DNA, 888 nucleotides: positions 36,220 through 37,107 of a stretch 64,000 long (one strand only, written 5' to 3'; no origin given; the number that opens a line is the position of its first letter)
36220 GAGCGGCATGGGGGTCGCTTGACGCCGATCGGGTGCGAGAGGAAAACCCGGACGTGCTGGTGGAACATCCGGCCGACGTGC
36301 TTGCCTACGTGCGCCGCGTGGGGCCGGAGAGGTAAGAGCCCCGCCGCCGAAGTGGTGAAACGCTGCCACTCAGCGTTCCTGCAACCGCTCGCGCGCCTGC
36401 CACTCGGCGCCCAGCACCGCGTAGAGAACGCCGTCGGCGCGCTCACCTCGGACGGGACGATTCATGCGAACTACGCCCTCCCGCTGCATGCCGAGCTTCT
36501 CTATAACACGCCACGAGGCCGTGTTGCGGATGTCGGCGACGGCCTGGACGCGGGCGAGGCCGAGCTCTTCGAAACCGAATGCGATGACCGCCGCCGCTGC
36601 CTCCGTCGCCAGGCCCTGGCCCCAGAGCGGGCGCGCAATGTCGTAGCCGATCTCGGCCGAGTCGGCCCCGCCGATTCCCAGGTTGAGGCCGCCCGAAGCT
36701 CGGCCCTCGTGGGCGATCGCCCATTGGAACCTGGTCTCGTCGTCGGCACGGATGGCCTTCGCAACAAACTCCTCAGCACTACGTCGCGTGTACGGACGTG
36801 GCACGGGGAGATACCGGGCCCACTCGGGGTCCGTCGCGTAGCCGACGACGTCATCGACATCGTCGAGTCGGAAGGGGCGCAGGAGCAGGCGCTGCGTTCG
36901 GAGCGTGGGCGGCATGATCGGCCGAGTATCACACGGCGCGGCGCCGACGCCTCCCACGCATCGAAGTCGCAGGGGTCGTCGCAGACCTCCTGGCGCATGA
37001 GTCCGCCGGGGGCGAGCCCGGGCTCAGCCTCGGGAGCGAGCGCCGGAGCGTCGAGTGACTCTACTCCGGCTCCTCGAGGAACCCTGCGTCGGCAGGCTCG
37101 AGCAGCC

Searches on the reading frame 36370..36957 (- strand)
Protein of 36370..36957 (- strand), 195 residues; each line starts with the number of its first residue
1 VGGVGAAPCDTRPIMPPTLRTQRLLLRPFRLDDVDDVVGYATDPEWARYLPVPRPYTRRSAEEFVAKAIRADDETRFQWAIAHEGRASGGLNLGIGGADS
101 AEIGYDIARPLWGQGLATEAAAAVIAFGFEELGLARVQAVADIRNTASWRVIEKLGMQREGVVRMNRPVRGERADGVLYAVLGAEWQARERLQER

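Call 35: search_protein_families(library=pfam, proteins=[window:36370-36957:-], max_evalue=0.01)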
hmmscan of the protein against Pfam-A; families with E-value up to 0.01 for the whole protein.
window:36370-36957:- (195 aa): 3 families
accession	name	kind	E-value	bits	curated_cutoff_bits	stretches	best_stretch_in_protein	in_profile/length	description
PF13302.13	Acetyltransf_3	-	1.4e-34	120.2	25.4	1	23-158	1-138/138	Acetyltransferase (GNAT) domain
PF00583.31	Acetyltransf_1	-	1.1e-08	35.8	20.7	1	58-157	18-116/116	Acetyltransferase (GNAT) family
PF13523.12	Acetyltransf_8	-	0.00025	21.1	27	1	113-164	93-144/145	Acetyltransferase (GNAT) domain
